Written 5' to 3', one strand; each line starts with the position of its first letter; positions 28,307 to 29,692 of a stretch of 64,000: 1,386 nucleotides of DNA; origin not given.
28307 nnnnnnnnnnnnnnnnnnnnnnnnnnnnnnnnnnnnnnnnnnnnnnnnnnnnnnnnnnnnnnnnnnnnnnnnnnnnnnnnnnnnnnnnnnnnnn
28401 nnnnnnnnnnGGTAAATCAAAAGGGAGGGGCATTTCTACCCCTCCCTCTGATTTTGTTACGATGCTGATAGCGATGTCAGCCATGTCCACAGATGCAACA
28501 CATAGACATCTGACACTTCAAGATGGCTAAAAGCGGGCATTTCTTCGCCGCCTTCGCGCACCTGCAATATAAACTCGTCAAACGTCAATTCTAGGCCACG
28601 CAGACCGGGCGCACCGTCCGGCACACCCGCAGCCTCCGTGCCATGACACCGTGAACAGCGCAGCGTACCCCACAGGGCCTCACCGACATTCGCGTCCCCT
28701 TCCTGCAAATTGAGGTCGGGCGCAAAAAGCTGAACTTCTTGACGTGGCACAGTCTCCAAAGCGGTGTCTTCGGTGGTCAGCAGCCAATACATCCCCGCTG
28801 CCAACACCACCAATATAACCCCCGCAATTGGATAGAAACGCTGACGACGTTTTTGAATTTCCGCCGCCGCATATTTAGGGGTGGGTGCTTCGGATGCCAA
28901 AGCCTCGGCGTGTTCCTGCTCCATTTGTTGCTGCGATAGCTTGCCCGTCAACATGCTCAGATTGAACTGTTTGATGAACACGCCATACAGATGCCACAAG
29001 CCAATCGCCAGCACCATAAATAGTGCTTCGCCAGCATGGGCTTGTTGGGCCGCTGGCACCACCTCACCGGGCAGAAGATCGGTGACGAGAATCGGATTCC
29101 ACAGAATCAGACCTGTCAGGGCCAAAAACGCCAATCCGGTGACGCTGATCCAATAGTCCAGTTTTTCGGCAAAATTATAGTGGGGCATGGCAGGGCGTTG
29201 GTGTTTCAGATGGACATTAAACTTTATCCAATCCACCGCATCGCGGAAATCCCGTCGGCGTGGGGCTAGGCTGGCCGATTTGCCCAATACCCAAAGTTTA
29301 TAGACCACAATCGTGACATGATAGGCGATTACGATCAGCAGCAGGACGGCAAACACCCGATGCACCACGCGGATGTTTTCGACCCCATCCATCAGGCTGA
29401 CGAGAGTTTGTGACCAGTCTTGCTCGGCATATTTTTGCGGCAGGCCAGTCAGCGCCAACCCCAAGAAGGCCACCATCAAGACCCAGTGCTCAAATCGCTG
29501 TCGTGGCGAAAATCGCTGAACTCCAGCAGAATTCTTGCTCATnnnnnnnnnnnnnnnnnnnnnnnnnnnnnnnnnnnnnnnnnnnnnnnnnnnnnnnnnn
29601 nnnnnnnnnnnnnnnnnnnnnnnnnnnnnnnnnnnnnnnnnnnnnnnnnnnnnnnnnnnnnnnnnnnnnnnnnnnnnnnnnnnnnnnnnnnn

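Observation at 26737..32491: Four-gene multihaem cytochrome c / cytochrome b cluster suggestive of a quinol-linked extracytoplasmic electron conduit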

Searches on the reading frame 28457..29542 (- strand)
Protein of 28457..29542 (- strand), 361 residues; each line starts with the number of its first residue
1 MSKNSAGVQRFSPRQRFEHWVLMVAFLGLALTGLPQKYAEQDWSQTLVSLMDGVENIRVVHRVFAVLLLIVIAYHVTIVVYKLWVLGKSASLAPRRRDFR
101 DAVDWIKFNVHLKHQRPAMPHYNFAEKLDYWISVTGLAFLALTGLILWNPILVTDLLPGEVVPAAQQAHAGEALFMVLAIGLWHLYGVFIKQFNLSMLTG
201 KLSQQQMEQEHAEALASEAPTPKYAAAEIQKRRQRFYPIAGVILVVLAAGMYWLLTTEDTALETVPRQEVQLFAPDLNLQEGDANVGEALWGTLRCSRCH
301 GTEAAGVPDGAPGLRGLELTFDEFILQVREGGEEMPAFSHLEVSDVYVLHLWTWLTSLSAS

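Call 4: search_protein_families(library=pfam, proteins=[window:28457-29542:-], max_evalue=0.1)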
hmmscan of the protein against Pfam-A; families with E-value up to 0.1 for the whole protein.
window:28457-29542:- (361 aa): 4 families
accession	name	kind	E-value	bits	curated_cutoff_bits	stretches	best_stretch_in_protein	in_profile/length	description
PF01292.26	Ni_hydr_CYTB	-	2.9e-15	56.9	30.1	1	10-199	1-178/179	Prokaryotic cytochrome b561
PF13442.11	Cytochrome_CBB3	-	1.9e-08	35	27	1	283-355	2-68/68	Cytochrome C oxidase, cbb3-type, subunit III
PF14358.11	DUF4405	-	0.00037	21.4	26.7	1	20-77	4-63/66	Domain of unknown function (DUF4405)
PF00034.26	Cytochrom_C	-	0.0015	20.2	21.3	1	287-320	4-36/90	Cytochrome c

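Call 5: search_protein_families(library=ncbifam, proteins=[window:28457-29542:-], max_evalue=0.1)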
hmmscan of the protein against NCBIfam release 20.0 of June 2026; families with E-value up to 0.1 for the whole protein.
window:28457-29542:- (361 aa): 7 families
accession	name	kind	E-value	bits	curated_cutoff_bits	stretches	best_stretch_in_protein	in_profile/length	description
TIGR01583.1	formate-DH-gamm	equivalog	1.7e-15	57.5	115.85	1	8-212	2-195/204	formate dehydrogenase subunit gamma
NF007558.0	PRK10179.1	equivalog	4.9e-12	46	339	1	14-212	13-198/217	formate dehydrogenase-N subunit gamma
NF007924.0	PRK10639.1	equivalog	1.8e-10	40.9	341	1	4-211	3-195/211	formate dehydrogenase cytochrome b556 subunit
TIGR02125.1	CytB-hydogenase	equivalog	0.0008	19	121.5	1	10-148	2-139/212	Ni/Fe-hydrogenase, b-type cytochrome subunit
NF050122.1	bc1_QcrC_actin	exception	0.0066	15.8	200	1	280-319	37-74/253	cytochrome bc1 complex diheme cytochrome c subunit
NF045773.1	cytochro_C550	exception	0.011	15.7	125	1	294-340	58-104/118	cytochrome c550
TIGR03142.1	cytochro_ccmI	equivalog_domain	0.066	13.5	29.3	1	202-254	57-113/118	c-type cytochrome biogenesis protein CcmI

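Call 7: search_solved_structures(query=window:28457-29542:-, max_evalue=1)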
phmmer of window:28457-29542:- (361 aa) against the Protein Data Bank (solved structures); distinct sequences matched with E-value up to 1: 11.
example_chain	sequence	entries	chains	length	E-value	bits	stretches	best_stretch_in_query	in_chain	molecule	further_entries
1kqf_C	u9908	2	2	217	1.2e-08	37.5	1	14-212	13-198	FORMATE DEHYDROGENASE, NITRATE-INDUCIBLE, CYTOCHROME B556(FDN) SUBUNIT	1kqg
7b21_AAA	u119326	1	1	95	0.04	16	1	282-318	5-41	Carbohydrate binding protein, putative, cbp2D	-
7e1v_O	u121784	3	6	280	0.18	13.9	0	285-318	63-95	Cytochrome bc1 complex cytochrome c subunit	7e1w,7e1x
8hcr_C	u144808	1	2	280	0.18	13.9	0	285-318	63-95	Cytochrome bc1 complex cytochrome c subunit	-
6hwh_M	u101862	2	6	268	0.2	13.7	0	280-317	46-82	Cytochrome bc1 complex cytochrome c subunit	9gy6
8ovc_O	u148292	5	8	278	0.21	13.6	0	280-317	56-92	Cytochrome bc1 complex cytochrome c subunit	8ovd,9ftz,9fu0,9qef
6adq_C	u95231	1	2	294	0.24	13.5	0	280-317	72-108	Cytochrome bc1 complex cytochrome c subunit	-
9wcx_U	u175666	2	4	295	0.26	13.3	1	282-318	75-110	Cytochrome bc1 complex cytochrome c subunit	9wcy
7rh5_O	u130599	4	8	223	0.38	12.8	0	287-317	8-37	Cytochrome bc1 complex cytochrome c subunit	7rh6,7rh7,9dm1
4rng_A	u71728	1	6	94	0.4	12.7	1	161-195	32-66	MtN3/saliva family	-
7q21_C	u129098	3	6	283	0.47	12.5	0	226-317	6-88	Cytochrome bc1 complex cytochrome c subunit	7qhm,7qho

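Call 11: find_encoding_contigs(protein=window:28457-29542:-, flank=10000, max_places=6)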
Protein window:28457-29542:- (361 aa): no gene with exactly this product is on record in the collection.

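Call 13: find_homologous_proteins(query=window:28457-29542:-, max_evalue=0.00001)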
Query window:28457-29542:- (361 aa): 252 proteins with E <= 0.00001 among 8000 candidates; the best 120 are listed.
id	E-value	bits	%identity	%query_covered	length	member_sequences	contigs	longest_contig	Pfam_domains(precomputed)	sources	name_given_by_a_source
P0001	2.3e-237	805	99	100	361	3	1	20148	PF01292.27,PF13442.12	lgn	-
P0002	4.9e-212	721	86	100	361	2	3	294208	PF01292.27,PF13442.12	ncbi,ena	-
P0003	2.2e-192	657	78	100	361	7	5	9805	PF01292.27,PF13442.12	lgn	-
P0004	1.8e-189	647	78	98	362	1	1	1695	PF01292.27,PF13442.12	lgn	-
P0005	3.6e-161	554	65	99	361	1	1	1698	PF01292.27,PF13442.12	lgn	-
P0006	1.6e-122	427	53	96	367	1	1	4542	PF01292.27,PF13442.12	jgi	jgi:formate dehydrogenase gamma subunit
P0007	1.4e-119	417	52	97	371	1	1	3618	PF01292.27,PF13442.12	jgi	jgi:cytochrome b subunit of formate dehydrogenase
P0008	8.2e-114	398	50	97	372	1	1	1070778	PF01292.27,PF13442.12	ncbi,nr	ncbi:MAG: c-type cytochrome [Anaerolineaceae bacterium]|nr:c-type cytochrome [Anaerolineaceae bacter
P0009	8.7e-114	398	50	97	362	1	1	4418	PF01292.27,PF13442.12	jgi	jgi:formate dehydrogenase subunit gamma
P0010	2.4e-113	397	48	98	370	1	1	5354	PF01292.27,PF13442.12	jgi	jgi:cytochrome b subunit of formate dehydrogenase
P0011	5.6e-113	396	48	98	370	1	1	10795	PF01292.27,PF13442.12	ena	-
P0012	2.8e-112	393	51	96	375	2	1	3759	PF01292.27,PF13442.12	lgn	-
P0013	3.2e-112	393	49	96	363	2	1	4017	PF01292.27,PF13442.12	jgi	jgi:formate dehydrogenase gamma subunit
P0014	1.3e-111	391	49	98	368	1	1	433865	PF01292.27,PF13442.12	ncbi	ncbi:MAG: cytochrome b/b6 domain-containing protein [Anaerolineae bacterium]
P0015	1.2e-110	388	49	98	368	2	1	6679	PF01292.27,PF13442.12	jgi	jgi:cytochrome b subunit of formate dehydrogenase/mono/diheme cytochrome c family protein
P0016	1.5e-110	388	48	98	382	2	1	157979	PF01292.27,PF13442.12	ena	-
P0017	3.8e-109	383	47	98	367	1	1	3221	PF01292.27,PF13442.12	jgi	jgi:formate dehydrogenase gamma subunit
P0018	1.2e-108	381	47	96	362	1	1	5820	PF01292.27,PF13442.12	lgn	-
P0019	1.6e-106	374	47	96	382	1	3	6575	PF01292.27,PF13442.12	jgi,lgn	-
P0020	2.9e-106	373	48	98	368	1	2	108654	PF01292.27,PF13442.12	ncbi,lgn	-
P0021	5.1e-106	373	48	96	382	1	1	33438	PF01292.27,PF13442.12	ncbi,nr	ncbi:MAG: cytochrome b/b6 domain-containing protein [Anaerolineae bacterium]|nr:cytochrome b/b6 doma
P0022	6.6e-106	372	48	96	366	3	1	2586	PF01292.27,PF13442.12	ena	-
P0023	6.2e-101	356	44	96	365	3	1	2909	PF01292.27,PF13442.12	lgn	-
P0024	2.6e-99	351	45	96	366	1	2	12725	PF01292.27,PF13442.12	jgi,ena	jgi:cytochrome b subunit of formate dehydrogenase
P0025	1.9e-92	328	46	98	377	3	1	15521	PF01292.27,PF13442.12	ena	-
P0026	1.4e-91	325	45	97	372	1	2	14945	PF01292.27,PF13442.12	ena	-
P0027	1.1e-88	316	44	97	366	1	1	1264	PF01292.27,PF13442.12,PF00034.27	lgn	-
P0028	6.4e-84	300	45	96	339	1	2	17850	PF01292.27,PF13442.12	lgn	-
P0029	8.2e-82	293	38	97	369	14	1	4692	PF01292.27,PF13442.12,PF00034.27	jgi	jgi:cytochrome b subunit of formate dehydrogenase/mono/diheme cytochrome c family protein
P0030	8.5e-82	293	43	97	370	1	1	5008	PF01292.27,PF13442.12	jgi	-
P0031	8.8e-78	280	41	96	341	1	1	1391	PF01292.27,PF13442.12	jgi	jgi:cytochrome b subunit of formate dehydrogenase/cytochrome c5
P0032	4.2e-77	278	41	99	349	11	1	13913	PF01292.27,PF13442.12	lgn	-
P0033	7.7e-75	270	42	97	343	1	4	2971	PF01292.27,PF13442.12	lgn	-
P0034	7.7e-72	260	48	71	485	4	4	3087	PF01292.27,PF13442.12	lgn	-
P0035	5.2e-71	257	42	82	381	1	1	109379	PF01292.27,PF07635.17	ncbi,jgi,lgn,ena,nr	ncbi:MAG TPA: c-type cytochrome domain-containing protein [Anaerolineae bacterium]|nr:c-type cytochr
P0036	9.4e-70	253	44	77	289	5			PF01292.27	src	-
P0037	9.5e-68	247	44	74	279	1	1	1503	PF01292.27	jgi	jgi:cytochrome b subunit of formate dehydrogenase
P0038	1.4e-67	246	44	74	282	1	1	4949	PF01292.27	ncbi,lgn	-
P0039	5.1e-67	244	38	96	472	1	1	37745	PF01292.27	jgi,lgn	-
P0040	2.4e-65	239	38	97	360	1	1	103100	PF01292.27,PF13442.12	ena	-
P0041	3.2e-65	238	44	71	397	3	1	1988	PF01292.27,PF07635.17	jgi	jgi:formate dehydrogenase gamma subunit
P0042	4.3e-65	238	39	85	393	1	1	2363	PF01292.27,PF07635.17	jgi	jgi:formate dehydrogenase gamma subunit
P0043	7.9e-64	234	44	71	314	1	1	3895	PF01292.27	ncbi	-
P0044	3.3e-63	232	40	85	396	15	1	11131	PF01292.27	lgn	-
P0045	4.4e-63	231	39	88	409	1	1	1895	PF01292.27,PF07635.17,PF00034.27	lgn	-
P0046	5.2e-62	228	37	84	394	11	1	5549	PF01292.27,PF07635.17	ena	-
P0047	8.1e-62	227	37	84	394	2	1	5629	PF01292.27,PF07635.17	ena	-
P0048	3.9e-61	225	41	71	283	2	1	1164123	PF01292.27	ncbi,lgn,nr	ncbi:MAG: cytochrome b/b6 domain-containing protein [Anaerolineales bacterium]|nr:cytochrome b/b6 do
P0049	6.4e-61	224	43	70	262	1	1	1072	PF01292.27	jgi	jgi:formate dehydrogenase subunit gamma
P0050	2.4e-60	222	42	74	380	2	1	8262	PF01292.27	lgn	-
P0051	2.7e-60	222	43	74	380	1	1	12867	PF01292.27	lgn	-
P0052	2.7e-60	222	40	74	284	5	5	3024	PF01292.27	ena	-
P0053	1.3e-59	220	43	75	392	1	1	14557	PF01292.27,PF13442.12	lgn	-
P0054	1.5e-59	220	40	74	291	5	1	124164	PF01292.27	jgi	jgi:cytochrome b subunit of formate dehydrogenase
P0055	1.9e-59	219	37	91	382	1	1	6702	PF01292.27,PF07635.17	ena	-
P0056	5.1e-59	218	40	74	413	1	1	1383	PF01292.27,PF07635.17,PF00034.27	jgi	jgi:formate dehydrogenase gamma subunit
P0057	5.1e-59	218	39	81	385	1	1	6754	PF01292.27,PF07635.17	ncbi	-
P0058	6.3e-59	218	36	82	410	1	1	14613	PF01292.27,PF07635.17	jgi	jgi:cytochrome b subunit of formate dehydrogenase/mono/diheme cytochrome c family protein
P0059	7.8e-59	217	40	91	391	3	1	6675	PF01292.27,PF07635.17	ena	-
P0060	7.9e-59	217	37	91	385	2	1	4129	PF01292.27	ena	-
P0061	1.1e-58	217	40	82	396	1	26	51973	PF01292.27,PF07635.17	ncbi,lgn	-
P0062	2.0e-58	216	40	78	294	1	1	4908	PF01292.27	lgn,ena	-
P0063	3.1e-58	215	41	74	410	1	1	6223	PF01292.27,PF07635.17,PF00034.27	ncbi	ncbi:MAG: cytochrome b/b6 domain-containing protein [Anaerolineales bacterium]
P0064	3.5e-58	215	39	85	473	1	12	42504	PF01292.27,PF07635.17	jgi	jgi:cytochrome b subunit of formate dehydrogenase/cytochrome c553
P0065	4.1e-58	215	35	84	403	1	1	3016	PF01292.27,PF07635.17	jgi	-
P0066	1.9e-56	210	39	86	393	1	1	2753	PF01292.27,PF07635.17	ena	-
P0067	3.0e-55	206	38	74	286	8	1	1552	PF01292.27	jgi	-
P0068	4.3e-54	202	39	76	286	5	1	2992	PF01292.27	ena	-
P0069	7.5e-52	194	38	67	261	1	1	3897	PF01292.27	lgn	-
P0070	1.2e-42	164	40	56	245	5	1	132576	PF01292.27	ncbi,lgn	-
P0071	2.7e-42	163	39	58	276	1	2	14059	PF01292.27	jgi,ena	jgi:cytochrome b subunit of formate dehydrogenase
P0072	9.7e-42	161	41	58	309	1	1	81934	PF01292.27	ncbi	-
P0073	2.0e-41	160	40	56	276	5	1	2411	PF01292.27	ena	-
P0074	2.3e-41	160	39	58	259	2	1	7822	PF01292.27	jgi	jgi:cytochrome b subunit of formate dehydrogenase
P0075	2.4e-41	160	39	56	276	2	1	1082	PF01292.27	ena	-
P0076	7.9e-41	158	40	57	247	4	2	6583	PF01292.27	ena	-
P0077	1.7e-40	157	39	57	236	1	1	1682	PF01292.27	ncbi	-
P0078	3.4e-40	156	39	57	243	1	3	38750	PF01292.27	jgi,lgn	jgi:formate dehydrogenase gamma subunit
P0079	1.1e-38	151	35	56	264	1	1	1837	PF01292.27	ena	-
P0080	1.1e-36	145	38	57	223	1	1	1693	PF01292.27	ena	-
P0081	1.3e-36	144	35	56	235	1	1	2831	PF01292.27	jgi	jgi:cytochrome b subunit of formate dehydrogenase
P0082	1.8e-36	144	36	57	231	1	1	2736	PF01292.27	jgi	jgi:cytochrome b subunit of formate dehydrogenase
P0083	4.7e-36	143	36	57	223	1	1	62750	PF01292.27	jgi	jgi:formate dehydrogenase subunit gamma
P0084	5.1e-34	136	35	61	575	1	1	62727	PF09699.16,PF01292.27,PF14522.12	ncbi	-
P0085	2.5e-30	124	32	58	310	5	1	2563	PF01292.27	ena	-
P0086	2.9e-29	120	37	57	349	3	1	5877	PF14358.12,PF01292.27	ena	-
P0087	4.4e-29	120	36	57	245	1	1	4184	PF14358.12,PF01292.27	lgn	-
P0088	1.8e-27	114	32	67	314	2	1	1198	PF01292.27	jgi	jgi:cytochrome b subunit of formate dehydrogenase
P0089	4.9e-27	113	33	68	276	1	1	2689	PF01292.27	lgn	-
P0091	2.7e-26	110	36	56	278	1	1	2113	PF01292.27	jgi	jgi:cytochrome b subunit of formate dehydrogenase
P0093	3.7e-26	110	30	67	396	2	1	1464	PF01292.27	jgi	jgi:cytochrome b subunit of formate dehydrogenase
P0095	7.0e-26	109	32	57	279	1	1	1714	PF01292.27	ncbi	-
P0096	8.8e-26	109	32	59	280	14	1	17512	PF01292.27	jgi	jgi:cytochrome b subunit of formate dehydrogenase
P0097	1.1e-25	108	31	57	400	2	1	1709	PF01292.27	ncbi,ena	-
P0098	1.3e-25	108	33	54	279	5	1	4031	PF01292.27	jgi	jgi:cytochrome b subunit of formate dehydrogenase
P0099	1.7e-25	108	34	54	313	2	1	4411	PF01292.27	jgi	jgi:cytochrome b subunit of formate dehydrogenase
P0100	2.0e-25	107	32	58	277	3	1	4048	PF01292.27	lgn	-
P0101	2.3e-25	107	35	56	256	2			PF01292.27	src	-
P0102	2.4e-25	107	31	67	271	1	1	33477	PF01292.27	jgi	jgi:cytochrome b subunit of formate dehydrogenase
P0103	3.0e-25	107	33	57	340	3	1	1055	PF01292.27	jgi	jgi:cytochrome b subunit of formate dehydrogenase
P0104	4.1e-25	106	33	58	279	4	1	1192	PF01292.27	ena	-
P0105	5.2e-25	106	32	57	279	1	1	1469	PF01292.27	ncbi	-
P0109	1.2e-24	105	32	55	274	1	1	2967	PF01292.27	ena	-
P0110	1.8e-24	104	32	57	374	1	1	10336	PF01292.27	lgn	-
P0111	2.1e-24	104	32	58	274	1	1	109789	PF14358.12,PF01292.27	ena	-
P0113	2.7e-24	104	31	69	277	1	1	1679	PF01292.27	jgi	jgi:cytochrome b subunit of formate dehydrogenase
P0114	2.9e-24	104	31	58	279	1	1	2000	PF01292.27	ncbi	-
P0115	3.0e-24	104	32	56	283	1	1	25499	PF01292.27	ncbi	-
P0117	4.1e-24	103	33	53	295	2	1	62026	PF01292.27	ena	-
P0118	4.6e-24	103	34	56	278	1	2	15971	PF01292.27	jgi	jgi:cytochrome b subunit of formate dehydrogenase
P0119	5.7e-24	103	34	56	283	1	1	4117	PF01292.27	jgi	jgi:cytochrome b subunit of formate dehydrogenase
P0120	5.8e-24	103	32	56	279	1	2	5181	PF01292.27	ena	-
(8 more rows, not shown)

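Call 15: find_encoding_contigs(protein=P0002, flank=10000, max_places=3)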
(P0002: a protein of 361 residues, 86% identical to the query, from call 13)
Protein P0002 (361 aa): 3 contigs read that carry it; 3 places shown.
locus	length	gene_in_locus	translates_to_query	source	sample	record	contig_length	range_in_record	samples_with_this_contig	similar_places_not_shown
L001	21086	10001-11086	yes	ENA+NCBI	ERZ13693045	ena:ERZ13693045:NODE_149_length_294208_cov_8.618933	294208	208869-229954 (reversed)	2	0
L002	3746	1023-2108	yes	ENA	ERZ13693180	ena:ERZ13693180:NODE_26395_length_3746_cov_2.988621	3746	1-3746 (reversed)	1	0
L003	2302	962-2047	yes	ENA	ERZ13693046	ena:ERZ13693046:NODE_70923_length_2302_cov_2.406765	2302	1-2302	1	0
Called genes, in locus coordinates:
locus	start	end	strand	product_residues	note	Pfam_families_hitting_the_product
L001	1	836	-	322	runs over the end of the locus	PF12911:OppC_N, PF00528:BPD_transp_1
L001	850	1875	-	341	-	PF19300:BPD_transp_1_N, PF00528:BPD_transp_1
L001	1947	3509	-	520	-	PF00496:SBP_bac_5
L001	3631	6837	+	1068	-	PF13401:AAA_22 (weak), PF25873:WHD_MalT, PF00515:TPR_1 (faint), PF07719:TPR_2 (faint), PF13176:TPR_7 (faint), PF17874:TPR_MalT, PF13424:TPR_12, PF03704:BTAD, +6 more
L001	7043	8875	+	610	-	PF14537:Cytochrom_c3_2 (faint), PF09699:Paired_CXXCH_1 (faint), PF14522:Cytochrome_C7 (faint), PF13435:Cytochrome_C554 (faint), PF22113:Mtrc-MtrF_II-IV_dom (weak)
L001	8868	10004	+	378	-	PF22678:Cytochrom_c_NrfB-like (faint), PF03264:Cytochrom_NNT (faint), PF09699:Paired_CXXCH_1 (faint), PF14522:Cytochrome_C7 (faint), PF14537:Cytochrom_c3_2 (faint)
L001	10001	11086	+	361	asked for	PF01292:Ni_hydr_CYTB, PF13442:Cytochrome_CBB3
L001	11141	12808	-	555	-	PF03264:Cytochrom_NNT, PF14537:Cytochrom_c3_2 (faint), PF07635:PSCyt1 (weak)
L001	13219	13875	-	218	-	PF00702:Hydrolase, PF13419:HAD_2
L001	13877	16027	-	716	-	PF03636:Glyco_hydro_65N, PF03632:Glyco_hydro_65m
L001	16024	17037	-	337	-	PF00356:LacI, PF00532:Peripla_BP_1, PF13407:Peripla_BP_4 (faint), PF13377:Peripla_BP_3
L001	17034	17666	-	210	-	PF04854:DUF624 (weak)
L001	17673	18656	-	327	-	PF00528:BPD_transp_1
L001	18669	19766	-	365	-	PF00528:BPD_transp_1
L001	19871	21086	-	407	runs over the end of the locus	PF01547:SBP_bac_1, PF13531:SBP_bac_11 (faint), PF13416:SBP_bac_8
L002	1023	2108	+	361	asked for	PF01292:Ni_hydr_CYTB, PF13442:Cytochrome_CBB3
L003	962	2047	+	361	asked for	PF01292:Ni_hydr_CYTB, PF13442:Cytochrome_CBB3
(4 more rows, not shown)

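Call 16: find_encoding_contigs(protein=P0008, flank=10000, max_places=2)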
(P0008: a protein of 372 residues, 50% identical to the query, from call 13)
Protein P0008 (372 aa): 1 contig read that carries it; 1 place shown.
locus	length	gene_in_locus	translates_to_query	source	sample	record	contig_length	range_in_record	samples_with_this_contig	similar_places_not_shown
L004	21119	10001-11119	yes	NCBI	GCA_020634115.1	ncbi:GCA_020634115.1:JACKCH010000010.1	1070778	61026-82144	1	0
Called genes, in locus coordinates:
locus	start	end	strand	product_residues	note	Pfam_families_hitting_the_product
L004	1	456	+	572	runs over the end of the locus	PF00115:COX1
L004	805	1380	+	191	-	PF00510:COX3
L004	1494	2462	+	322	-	-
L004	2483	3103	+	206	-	PF00510:COX3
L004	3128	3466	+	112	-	PF03626:COX4_pro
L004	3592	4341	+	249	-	PF00106:adh_short, PF08659:KR, PF13561:adh_short_C2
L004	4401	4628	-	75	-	-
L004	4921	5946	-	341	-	PF03706:LPG_synthase_TM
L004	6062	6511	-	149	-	PF02580:Tyr_Deacylase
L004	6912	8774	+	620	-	PF14522:Cytochrome_C7 (faint), PF14537:Cytochrom_c3_2 (faint), PF22113:Mtrc-MtrF_II-IV_dom (faint), PF13435:Cytochrome_C554 (faint), PF09699:Paired_CXXCH_1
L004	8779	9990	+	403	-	PF14522:Cytochrome_C7 (faint), PF22113:Mtrc-MtrF_II-IV_dom (faint), PF03264:Cytochrom_NNT (faint), PF14537:Cytochrom_c3_2 (faint), PF09699:Paired_CXXCH_1 (weak)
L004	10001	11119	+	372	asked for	PF01292:Ni_hydr_CYTB (weak), PF13442:Cytochrome_CBB3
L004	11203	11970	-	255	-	PF12746:GNAT_acetyltran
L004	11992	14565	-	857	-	PF10131:PTPS_related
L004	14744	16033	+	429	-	PF01551:Peptidase_M23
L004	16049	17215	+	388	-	PF01551:Peptidase_M23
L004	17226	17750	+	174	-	-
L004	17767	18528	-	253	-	PF00685:Sulfotransfer_1, PF13469:Sulfotransfer_3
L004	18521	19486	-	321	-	PF13641:Glyco_tranf_2_3 (weak), PF00535:Glycos_transf_2, PF10111:Glyco_tranf_2_2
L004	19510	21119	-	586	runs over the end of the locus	-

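Call 17: find_encoding_contigs(protein=P0014, flank=10000, max_places=2)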
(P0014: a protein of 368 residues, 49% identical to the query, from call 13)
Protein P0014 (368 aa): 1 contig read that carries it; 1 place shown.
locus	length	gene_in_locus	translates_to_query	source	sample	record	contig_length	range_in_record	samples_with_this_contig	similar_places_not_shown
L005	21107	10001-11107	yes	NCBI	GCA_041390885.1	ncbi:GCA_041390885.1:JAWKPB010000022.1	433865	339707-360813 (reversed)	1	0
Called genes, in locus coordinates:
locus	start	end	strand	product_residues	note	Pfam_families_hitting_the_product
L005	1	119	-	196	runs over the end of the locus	PF00578:AhpC-TSA, PF08534:Redoxin, PF00085:Thioredoxin, PF13098:Thioredoxin_2, PF13905:Thioredoxin_8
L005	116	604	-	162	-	PF03918:CcmH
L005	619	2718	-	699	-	PF01578:Cytochrom_C_asm, PF16327:CcmF_C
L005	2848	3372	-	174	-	PF03100:CcmE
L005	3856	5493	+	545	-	PF00672:HAMP (weak), PF07730:HisKA_3 (weak), PF02518:HATPase_c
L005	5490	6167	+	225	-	PF00072:Response_reg, PF00196:GerE, PF08281:Sigma70_r4_2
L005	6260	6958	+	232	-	-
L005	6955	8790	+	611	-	PF14522:Cytochrome_C7 (faint), PF14537:Cytochrom_c3_2 (faint), PF22113:Mtrc-MtrF_II-IV_dom (faint), PF13435:Cytochrome_C554 (faint), PF09699:Paired_CXXCH_1 (weak)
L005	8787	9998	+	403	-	PF22113:Mtrc-MtrF_II-IV_dom (faint), PF22678:Cytochrom_c_NrfB-like (faint), PF03264:Cytochrom_NNT (faint), PF14522:Cytochrome_C7 (faint), PF09699:Paired_CXXCH_1 (faint), PF14537:Cytochrom_c3_2 (weak)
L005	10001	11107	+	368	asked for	PF01292:Ni_hydr_CYTB, PF13442:Cytochrome_CBB3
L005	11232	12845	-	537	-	PF03264:Cytochrom_NNT (weak), PF14522:Cytochrome_C7 (faint), PF07635:PSCyt1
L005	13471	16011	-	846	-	PF00403:HMA, PF00122:E1-E2_ATPase, PF00702:Hydrolase, PF08282:Hydrolase_3 (faint)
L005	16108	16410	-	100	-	PF02583:Trns_repr_metal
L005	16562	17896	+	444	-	PF04932:Wzy_C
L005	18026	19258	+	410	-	PF07690:MFS_1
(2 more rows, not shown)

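Call 39: search_solved_structures(query=window:28457-29542:-, max_evalue=0.001, show_alignments=1)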
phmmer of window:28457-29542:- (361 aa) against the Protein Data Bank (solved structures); distinct sequences matched with E-value up to 0.001: 1.
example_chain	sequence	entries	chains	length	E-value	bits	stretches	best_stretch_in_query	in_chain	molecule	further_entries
1kqf_C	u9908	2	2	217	1.2e-08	37.5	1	14-212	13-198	FORMATE DEHYDROGENASE, NITRATE-INDUCIBLE, CYTOCHROME B556(FDN) SUBUNIT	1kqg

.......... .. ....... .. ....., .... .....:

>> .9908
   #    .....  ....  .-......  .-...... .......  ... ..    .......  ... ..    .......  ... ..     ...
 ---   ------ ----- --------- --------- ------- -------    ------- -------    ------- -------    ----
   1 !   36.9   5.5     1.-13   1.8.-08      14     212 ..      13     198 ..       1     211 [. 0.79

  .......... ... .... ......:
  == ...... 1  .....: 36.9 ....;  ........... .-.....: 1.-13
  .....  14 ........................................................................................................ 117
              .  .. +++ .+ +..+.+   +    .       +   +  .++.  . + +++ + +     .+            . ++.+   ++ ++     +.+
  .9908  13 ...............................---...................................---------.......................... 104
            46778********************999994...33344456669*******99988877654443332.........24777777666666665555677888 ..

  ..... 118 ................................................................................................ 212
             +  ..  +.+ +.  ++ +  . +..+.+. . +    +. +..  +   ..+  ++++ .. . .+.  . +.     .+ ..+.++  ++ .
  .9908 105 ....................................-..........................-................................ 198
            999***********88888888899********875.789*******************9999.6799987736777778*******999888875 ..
